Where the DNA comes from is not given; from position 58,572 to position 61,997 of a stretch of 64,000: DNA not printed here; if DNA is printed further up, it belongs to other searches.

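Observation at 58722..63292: Orphan class II lanthipeptide-like module (XRE regulator, NHLP-leader precursor with 4x CQTT repeats, LanM) inside a mobile/defence island, with no transporter, protease or immunity genes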

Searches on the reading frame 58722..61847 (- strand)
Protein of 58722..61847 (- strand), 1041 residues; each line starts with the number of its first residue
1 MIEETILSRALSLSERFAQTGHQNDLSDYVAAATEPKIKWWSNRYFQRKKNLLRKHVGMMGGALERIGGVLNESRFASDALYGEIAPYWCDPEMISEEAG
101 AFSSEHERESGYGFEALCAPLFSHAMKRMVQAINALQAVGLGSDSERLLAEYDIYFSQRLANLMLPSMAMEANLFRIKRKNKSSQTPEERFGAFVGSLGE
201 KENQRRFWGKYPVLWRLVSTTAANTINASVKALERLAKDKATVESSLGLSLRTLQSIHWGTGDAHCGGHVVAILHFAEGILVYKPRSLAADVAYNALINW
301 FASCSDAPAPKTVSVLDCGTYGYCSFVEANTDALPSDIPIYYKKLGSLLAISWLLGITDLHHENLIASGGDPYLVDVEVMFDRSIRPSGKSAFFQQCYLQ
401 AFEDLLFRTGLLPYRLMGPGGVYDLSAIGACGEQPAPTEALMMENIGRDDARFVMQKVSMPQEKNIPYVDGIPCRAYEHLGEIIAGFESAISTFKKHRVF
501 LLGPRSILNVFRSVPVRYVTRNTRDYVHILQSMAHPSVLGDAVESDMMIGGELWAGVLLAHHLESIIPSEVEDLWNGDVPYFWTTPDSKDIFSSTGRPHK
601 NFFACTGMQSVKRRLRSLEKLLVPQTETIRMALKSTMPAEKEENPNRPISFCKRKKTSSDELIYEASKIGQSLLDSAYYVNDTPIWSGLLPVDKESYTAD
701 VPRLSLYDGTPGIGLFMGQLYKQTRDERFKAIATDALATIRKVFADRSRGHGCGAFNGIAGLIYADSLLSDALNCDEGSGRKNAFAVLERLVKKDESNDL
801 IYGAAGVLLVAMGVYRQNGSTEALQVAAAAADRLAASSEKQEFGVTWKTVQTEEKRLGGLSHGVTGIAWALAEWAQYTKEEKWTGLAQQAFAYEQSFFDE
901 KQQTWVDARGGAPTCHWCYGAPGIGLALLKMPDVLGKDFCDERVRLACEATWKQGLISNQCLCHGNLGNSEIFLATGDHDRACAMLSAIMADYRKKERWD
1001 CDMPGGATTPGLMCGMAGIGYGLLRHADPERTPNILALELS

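Call 3: search_protein_families(library=pfam, proteins=[window:58722-61847:-], max_evalue=0.01)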
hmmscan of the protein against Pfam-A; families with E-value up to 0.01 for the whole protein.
window:58722-61847:- (1041 aa): 2 families
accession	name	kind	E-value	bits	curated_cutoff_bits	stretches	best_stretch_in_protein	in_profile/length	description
PF13575.12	DUF4135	-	1.3e-95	321.2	29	1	211-584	1-377/378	Domain of unknown function (DUF4135)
PF05147.19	LANC_like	-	3.2e-65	220.4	23.2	1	703-1036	4-349/350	Lanthionine synthetase C-like protein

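Call 4: search_protein_families(library=ncbifam, proteins=[window:58722-61847:-], max_evalue=0.1)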
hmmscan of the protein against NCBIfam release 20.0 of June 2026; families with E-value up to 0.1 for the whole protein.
window:58722-61847:- (1041 aa): 3 families
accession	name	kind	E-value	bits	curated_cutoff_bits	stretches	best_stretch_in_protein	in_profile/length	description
TIGR03897.1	lanti_2_LanM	subfamily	8.3e-221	735.4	304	1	117-1029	2-932/932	type 2 lanthipeptide synthetase LanM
NF038150.1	lanthi_synth_IV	equivalog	1e-32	113.4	650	1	604-1029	417-846/851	class IV lanthionine synthetase LanL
NF038151.1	lanthi_synth_III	equivalog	7e-22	77.6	575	2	746-946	557-748/833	class III lanthionine synthetase LanKC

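Call 7: find_encoding_contigs(protein=window:58722-61847:-, flank=10000, max_places=8)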
Protein window:58722-61847:- (1041 aa): 5 contigs read that carry it; 2 places shown.
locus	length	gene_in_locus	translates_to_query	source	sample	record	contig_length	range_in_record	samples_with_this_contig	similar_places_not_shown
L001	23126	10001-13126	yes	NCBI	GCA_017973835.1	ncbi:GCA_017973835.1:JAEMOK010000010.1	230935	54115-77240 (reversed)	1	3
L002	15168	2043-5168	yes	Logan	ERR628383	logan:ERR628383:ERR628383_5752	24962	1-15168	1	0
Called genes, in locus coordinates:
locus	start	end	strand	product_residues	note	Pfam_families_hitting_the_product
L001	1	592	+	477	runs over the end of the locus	PF01523:PmbA_TldD_1st, PF19290:PmbA_TldD_2nd, PF19289:PmbA_TldD_3rd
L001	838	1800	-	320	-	PF00850:Hist_deacetyl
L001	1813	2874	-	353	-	PF00583:Acetyltransf_1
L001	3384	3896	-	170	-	-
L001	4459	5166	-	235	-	-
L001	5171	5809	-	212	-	PF01381:HTH_3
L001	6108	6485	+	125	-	-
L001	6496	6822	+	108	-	-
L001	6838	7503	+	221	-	PF13560:HTH_31 (weak), PF01381:HTH_3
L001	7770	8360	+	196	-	-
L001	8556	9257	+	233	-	PF01381:HTH_3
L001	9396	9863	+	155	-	-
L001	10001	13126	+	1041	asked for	PF13575:DUF4135, PF05147:LANC_like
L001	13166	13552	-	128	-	-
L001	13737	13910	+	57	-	-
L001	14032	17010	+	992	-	PF00176:SNF2-rel_dom, PF00270:DEAD, PF04851:ResIII (weak), PF00271:Helicase_C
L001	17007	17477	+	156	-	-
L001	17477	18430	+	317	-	-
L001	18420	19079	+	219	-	-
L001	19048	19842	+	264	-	PF01555:N6_N4_Mtase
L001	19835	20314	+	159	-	-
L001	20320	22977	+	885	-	PF04851:ResIII, PF19778:RE_endonuc (faint)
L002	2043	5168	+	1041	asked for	PF13575:DUF4135, PF05147:LANC_like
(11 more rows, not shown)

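Call 10: find_homologous_proteins(query=window:58722-61847:-, max_evalue=1e-30)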
Query window:58722-61847:- (1041 aa): 211 proteins with E <= 1e-30 among 8000 candidates; the best 120 are listed.
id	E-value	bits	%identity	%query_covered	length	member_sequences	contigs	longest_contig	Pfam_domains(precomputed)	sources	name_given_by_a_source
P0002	0.0e+0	2424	100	100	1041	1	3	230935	PF13575.13,PF05147.20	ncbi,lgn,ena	-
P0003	0.0e+0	1041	45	100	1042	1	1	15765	PF13575.13,PF05147.20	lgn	-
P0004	1.3e-277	942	43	99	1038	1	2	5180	PF13575.13,PF05147.20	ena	-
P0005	8.1e-277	939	44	98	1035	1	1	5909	PF13575.13,PF05147.20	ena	-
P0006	3.2e-275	934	44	96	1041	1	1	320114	PF13575.13,PF05147.20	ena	-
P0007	6.6e-274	929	42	100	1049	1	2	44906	PF13575.13,PF05147.20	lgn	-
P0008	1.1e-267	909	43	98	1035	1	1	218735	PF13575.13,PF05147.20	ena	-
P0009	3.4e-266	904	42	100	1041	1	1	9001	PF13575.13,PF05147.20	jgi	jgi:type 2 lantibiotic biosynthesis protein LanM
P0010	7.1e-252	856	42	96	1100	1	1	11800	PF13575.13,PF05147.20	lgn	-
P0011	1.7e-249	849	40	99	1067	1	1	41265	PF13575.13,PF05147.20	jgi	jgi:type 2 lantibiotic biosynthesis protein LanM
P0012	4.5e-209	715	40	83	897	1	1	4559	PF13575.13,PF05147.20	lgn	-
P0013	3.7e-207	708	41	83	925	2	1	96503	PF13575.13,PF05147.20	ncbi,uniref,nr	ncbi:type 2 lanthipeptide synthetase LanM [Paraburkholderia domus]|uniref:type 2 lanthipeptide synth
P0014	3.6e-192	659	38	86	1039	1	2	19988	PF13575.13,PF05147.20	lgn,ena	-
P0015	7.4e-177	608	39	80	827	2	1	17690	PF13575.13,PF05147.20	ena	-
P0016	3.4e-155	536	37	77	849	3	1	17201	PF13575.13,PF05147.20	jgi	jgi:type 2 lantibiotic biosynthesis protein LanM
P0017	2.0e-133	464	31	99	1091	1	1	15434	PF13575.13,PF05147.20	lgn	-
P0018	3.4e-131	457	33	91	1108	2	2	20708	PF13575.13,PF05147.20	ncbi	-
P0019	9.5e-131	455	31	99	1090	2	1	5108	PF13575.13,PF05147.20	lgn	-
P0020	1.1e-130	455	32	99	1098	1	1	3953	PF13575.13,PF05147.20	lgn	-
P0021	1.9e-130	454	31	89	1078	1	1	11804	PF13575.13,PF05147.20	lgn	-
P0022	2.8e-129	451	31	99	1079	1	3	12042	PF13575.13,PF05147.20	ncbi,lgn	-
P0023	6.1e-129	449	32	90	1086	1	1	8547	PF13575.13,PF05147.20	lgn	-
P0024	1.2e-128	449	32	99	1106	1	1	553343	PF13575.13,PF05147.20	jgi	jgi:type 2 lantibiotic biosynthesis protein LanM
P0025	1.5e-127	445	33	89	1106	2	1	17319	PF13575.13,PF05147.20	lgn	-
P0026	2.5e-127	444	32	89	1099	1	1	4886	PF13575.13,PF05147.20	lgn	-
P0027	5.3e-127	443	33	85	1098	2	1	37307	PF13575.13,PF05147.20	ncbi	ncbi:MAG: type 2 lanthipeptide synthetase LanM family protein [Pyrinomonadaceae bacterium]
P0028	2.3e-125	438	33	84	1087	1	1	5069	PF13575.13,PF05147.20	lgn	-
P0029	4.8e-125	437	32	88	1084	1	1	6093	PF13575.13,PF05147.20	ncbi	-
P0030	4.9e-125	437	31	99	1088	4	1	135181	PF13575.13,PF05147.20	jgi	jgi:type 2 lantibiotic biosynthesis protein LanM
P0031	1.3e-124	435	36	49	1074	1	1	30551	PF13575.13,PF05147.20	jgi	jgi:class II lanthipeptide synthase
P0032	4.8e-124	433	33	89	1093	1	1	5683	PF13575.13,PF05147.20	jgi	jgi:type 2 lantibiotic biosynthesis protein LanM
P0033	1.7e-123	431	32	99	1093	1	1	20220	PF13575.13,PF05147.20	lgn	-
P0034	2.1e-123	431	34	82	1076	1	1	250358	PF13575.13,PF05147.20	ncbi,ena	-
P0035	1.5e-122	428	31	99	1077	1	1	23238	PF13575.13,PF05147.20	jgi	jgi:type 2 lantibiotic biosynthesis protein LanM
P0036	2.0e-122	428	31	99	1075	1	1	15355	PF13575.13,PF05147.20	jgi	jgi:type 2 lantibiotic biosynthesis protein LanM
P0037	2.4e-122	428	33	89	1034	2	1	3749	PF13575.13,PF05147.20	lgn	-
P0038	4.5e-122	427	32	89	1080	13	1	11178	PF13575.13,PF05147.20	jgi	jgi:type 2 lantibiotic biosynthesis protein LanM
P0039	9.4e-122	426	32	91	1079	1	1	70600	PF13575.13,PF05147.20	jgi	jgi:type 2 lantibiotic biosynthesis protein LanM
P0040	1.2e-121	425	33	90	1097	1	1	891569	PF13575.13,PF05147.20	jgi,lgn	jgi:type 2 lantibiotic biosynthesis protein LanM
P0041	1.9e-121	425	32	89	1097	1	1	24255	PF13575.13,PF05147.20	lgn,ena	-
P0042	2.2e-121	424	32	85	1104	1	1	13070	PF13575.13,PF05147.20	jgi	jgi:type 2 lantibiotic biosynthesis protein LanM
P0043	9.8e-121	422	32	88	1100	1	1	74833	PF13575.13,PF05147.20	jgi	jgi:type 2 lantibiotic biosynthesis protein LanM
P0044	2.5e-120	421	31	89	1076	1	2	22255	PF13575.13,PF05147.20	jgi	jgi:type 2 lantibiotic biosynthesis protein LanM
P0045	2.9e-120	421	31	89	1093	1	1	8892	PF13575.13,PF05147.20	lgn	-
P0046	2.1e-119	418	33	85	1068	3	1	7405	PF13575.13,PF05147.20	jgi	jgi:type 2 lantibiotic biosynthesis protein LanM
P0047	7.7e-119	416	31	99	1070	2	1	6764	PF13575.13,PF05147.20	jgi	jgi:type 2 lantibiotic biosynthesis protein LanM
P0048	9.1e-119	416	32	86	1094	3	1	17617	PF13575.13,PF05147.20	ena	-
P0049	9.1e-118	413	32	85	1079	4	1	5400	PF13575.13,PF05147.20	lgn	-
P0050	1.2e-117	412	32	84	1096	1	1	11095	PF13575.13,PF05147.20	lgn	-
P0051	1.6e-117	412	32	91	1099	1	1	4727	PF13575.13,PF05147.20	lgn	-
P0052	1.8e-117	412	31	90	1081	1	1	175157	PF13575.13,PF05147.20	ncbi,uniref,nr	ncbi:type 2 lanthipeptide synthetase LanM family protein [Hyalangium gracile]|uniref:type 2 lanthipe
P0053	1.9e-117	411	30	100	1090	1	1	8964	PF13575.13,PF05147.20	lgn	-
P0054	3.8e-117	410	30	88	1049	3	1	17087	PF13575.13,PF05147.20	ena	-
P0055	4.1e-117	410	33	85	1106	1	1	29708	PF13575.13,PF05147.20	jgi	jgi:type 2 lantibiotic biosynthesis protein LanM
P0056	4.8e-117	410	31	89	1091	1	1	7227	PF13575.13,PF05147.20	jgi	jgi:type 2 lantibiotic biosynthesis protein LanM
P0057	1.3e-116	409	32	84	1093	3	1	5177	PF13575.13,PF05147.20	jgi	-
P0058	1.5e-116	409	31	89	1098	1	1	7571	PF13575.13,PF05147.20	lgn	-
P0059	1.5e-116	409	31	85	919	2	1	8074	PF13575.13,PF05147.20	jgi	jgi:type 2 lantibiotic biosynthesis protein LanM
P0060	2.3e-116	408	34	82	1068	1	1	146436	PF13575.13,PF05147.20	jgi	jgi:type 2 lantibiotic biosynthesis protein LanM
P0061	2.3e-116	408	32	89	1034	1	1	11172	PF13575.13,PF05147.20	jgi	-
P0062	2.4e-116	408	32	82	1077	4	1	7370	PF13575.13,PF05147.20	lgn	-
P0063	4.8e-116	407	34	82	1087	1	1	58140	PF13575.13,PF05147.20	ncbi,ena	-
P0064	5.1e-116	407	31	89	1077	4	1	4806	PF13575.13,PF05147.20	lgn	-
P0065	5.8e-116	407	33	82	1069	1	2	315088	PF13575.13,PF05147.20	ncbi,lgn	-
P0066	5.9e-116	407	34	82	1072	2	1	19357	PF13575.13,PF05147.20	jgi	jgi:type 2 lantibiotic biosynthesis protein LanM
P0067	1.0e-115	406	32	90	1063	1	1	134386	PF13575.13,PF05147.20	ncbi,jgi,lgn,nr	ncbi:MAG TPA: type 2 lanthipeptide synthetase LanM family protein [Thermoanaerobaculia bacterium]|jg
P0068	1.3e-115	405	32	89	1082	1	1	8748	PF13575.13,PF05147.20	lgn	-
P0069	1.8e-115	405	31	84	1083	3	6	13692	PF13575.13,PF05147.20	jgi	jgi:type 2 lantibiotic biosynthesis protein LanM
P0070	2.9e-115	404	31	90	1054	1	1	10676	PF13575.13,PF05147.20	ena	-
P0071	3.6e-115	404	32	84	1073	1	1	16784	PF13575.13,PF05147.20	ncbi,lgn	-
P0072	5.0e-115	403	31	92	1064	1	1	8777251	PF13575.13,PF05147.20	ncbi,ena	-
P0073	1.1e-114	402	32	82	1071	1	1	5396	PF13575.13,PF05147.20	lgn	-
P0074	1.7e-114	402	31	89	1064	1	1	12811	PF13575.13,PF05147.20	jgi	jgi:type 2 lantibiotic biosynthesis protein LanM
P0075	2.1e-114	401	31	90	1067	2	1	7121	PF13575.13,PF05147.20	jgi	jgi:type 2 lantibiotic biosynthesis protein LanM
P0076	2.3e-114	401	31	89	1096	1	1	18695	PF13575.13,PF05147.20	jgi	jgi:type 2 lantibiotic biosynthesis protein LanM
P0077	5.8e-114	400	31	92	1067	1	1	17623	PF13575.13,PF05147.20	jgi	jgi:type 2 lantibiotic biosynthesis protein LanM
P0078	6.6e-114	400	33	82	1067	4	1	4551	PF13575.13,PF05147.20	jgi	jgi:type 2 lantibiotic biosynthesis protein LanM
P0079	8.6e-114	399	33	85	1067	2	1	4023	PF13575.13,PF05147.20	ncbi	-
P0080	9.0e-114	399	32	82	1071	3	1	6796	PF13575.13,PF05147.20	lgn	-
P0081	1.0e-113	399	34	82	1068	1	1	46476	PF13575.13,PF05147.20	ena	-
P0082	2.2e-113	398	30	99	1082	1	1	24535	PF13575.13,PF05147.20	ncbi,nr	ncbi:MAG: type 2 lanthipeptide synthetase LanM family protein [Blastocatellia bacterium]|nr:type 2 l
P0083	2.7e-113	398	29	99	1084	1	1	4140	PF13575.13,PF05147.20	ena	-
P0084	2.9e-113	398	32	89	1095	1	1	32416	PF13575.13,PF05147.20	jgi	jgi:type 2 lantibiotic biosynthesis protein LanM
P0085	4.0e-113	397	32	82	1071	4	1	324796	PF13575.13,PF05147.20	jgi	jgi:type 2 lantibiotic biosynthesis protein LanM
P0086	5.0e-113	397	32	86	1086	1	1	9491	PF13575.13,PF05147.20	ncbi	-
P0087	7.6e-113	396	32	84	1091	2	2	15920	PF13575.13,PF05147.20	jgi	jgi:type 2 lantibiotic biosynthesis protein LanM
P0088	1.0e-112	396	32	84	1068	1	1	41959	PF13575.13,PF05147.20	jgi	jgi:type 2 lantibiotic biosynthesis protein LanM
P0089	1.2e-112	396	30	89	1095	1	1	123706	PF13575.13,PF05147.20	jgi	jgi:type 2 lantibiotic biosynthesis protein LanM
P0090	3.7e-112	394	31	89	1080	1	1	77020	PF13575.13,PF05147.20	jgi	jgi:type 2 lantibiotic biosynthesis protein LanM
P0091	3.7e-112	394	31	89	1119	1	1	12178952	PF13575.13,PF05147.20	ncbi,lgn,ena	-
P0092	5.6e-112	393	33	85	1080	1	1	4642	PF13575.13,PF05147.20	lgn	-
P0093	5.8e-112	393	32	85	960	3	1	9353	PF13575.13,PF05147.20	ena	-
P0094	8.2e-112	393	33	84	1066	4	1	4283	PF13575.13,PF05147.20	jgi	jgi:type 2 lantibiotic biosynthesis protein LanM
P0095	1.2e-111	392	32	85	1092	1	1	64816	PF13575.13,PF05147.20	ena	-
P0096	2.7e-111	391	31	92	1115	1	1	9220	PF13575.13,PF05147.20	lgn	-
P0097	4.7e-111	390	32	82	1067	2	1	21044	PF13575.13,PF05147.20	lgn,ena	-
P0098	2.3e-110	388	32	89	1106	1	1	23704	PF13575.13,PF05147.20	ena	-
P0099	2.8e-110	388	30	90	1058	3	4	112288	PF13575.13,PF05147.20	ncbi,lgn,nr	ncbi:MAG: type 2 lantipeptide synthetase LanM family protein [Acidobacteria bacterium]|nr:type 2 lan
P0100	3.0e-110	388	30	90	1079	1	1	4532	PF13575.13,PF05147.20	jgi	jgi:type 2 lantibiotic biosynthesis protein LanM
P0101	3.2e-110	388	31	89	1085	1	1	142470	PF13575.13,PF05147.20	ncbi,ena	-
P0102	4.0e-110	387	30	99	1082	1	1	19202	PF13575.13,PF05147.20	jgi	jgi:type 2 lantibiotic biosynthesis protein LanM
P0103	6.8e-109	383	32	89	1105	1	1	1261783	PF13575.13,PF05147.20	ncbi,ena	-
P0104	9.5e-109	383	31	89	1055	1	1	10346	PF13575.13,PF05147.20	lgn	-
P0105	1.1e-108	382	30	93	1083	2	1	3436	PF13575.13,PF05147.20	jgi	-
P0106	1.2e-108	382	31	90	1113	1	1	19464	PF13575.13,PF05147.20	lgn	-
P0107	6.0e-108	380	32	82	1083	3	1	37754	PF13575.13,PF05147.20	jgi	jgi:type 2 lantibiotic biosynthesis protein LanM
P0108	2.2e-107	378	29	97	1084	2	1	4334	PF13575.13,PF05147.20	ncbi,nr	ncbi:MAG TPA: type 2 lanthipeptide synthetase LanM family protein [Thermoanaerobaculia bacterium]|nr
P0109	6.6e-107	377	32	85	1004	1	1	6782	PF13575.13,PF05147.20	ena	-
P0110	6.7e-107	377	31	83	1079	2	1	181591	PF13575.13,PF05147.20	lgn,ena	-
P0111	8.3e-107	376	32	84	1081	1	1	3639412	PF13575.13,PF05147.20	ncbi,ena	-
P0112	1.1e-106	376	30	89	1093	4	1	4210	PF13575.13,PF05147.20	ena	-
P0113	1.2e-106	376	31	85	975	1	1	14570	PF13575.13,PF05147.20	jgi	jgi:type 2 lantibiotic biosynthesis protein LanM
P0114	1.9e-106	375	30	91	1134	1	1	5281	PF13575.13,PF05147.20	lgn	-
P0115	2.1e-106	375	31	81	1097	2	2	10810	PF13575.13,PF05147.20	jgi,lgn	jgi:type 2 lantibiotic biosynthesis protein LanM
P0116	2.5e-106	375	30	89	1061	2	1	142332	PF13575.13,PF05147.20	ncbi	ncbi:MAG TPA: type 2 lanthipeptide synthetase LanM family protein [Thermoanaerobaculia bacterium]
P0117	9.6e-106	373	30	90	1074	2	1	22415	PF13575.13,PF05147.20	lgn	-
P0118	2.0e-105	372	30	85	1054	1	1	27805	PF13575.13,PF05147.20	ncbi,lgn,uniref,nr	ncbi:MAG: type 2 lantipeptide synthetase LanM family protein [Gomphosphaeria aponina SAG 52.96 = DSM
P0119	3.0e-105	371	29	99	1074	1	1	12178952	PF13575.13,PF05147.20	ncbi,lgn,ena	-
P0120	3.1e-105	371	31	84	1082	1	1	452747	PF13575.13,PF05147.20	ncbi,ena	-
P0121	5.3e-105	370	31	85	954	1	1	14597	PF13575.13,PF05147.20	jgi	jgi:type 2 lantibiotic biosynthesis protein LanM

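Call 12: find_encoding_contigs(protein=P0003, flank=10000, max_places=2)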
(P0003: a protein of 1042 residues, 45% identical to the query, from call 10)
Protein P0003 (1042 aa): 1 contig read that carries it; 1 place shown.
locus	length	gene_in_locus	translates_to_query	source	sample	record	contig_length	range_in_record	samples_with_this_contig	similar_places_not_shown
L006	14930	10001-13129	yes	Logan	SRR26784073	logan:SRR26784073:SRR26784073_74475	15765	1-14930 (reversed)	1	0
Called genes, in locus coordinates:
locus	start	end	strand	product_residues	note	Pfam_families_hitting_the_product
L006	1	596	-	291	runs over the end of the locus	PF26317:CntK_N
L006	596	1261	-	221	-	PF01381:HTH_3 (weak)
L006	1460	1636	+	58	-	-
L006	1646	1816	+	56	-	-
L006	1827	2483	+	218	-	PF01381:HTH_3 (weak)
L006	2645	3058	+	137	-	-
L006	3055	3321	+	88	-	-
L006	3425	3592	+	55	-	-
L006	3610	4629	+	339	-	-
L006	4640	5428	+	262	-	PF13489:Methyltransf_23 (weak), PF00398:RrnaAD (weak), PF05958:tRNA_U5-meth_tr (weak), PF08241:Methyltransf_11, PF08242:Methyltransf_12, PF13649:Methyltransf_25, PF13847:Methyltransf_31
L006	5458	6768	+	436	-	PF03171:2OG-FeII_Oxy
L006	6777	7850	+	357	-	PF00535:Glycos_transf_2 (faint)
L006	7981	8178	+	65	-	PF00196:GerE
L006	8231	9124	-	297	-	PF18588:WcbI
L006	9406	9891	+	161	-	-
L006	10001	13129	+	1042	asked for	PF13575:DUF4135, PF05147:LANC_like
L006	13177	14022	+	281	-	-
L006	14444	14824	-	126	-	PF21441:DUF3860-like (weak)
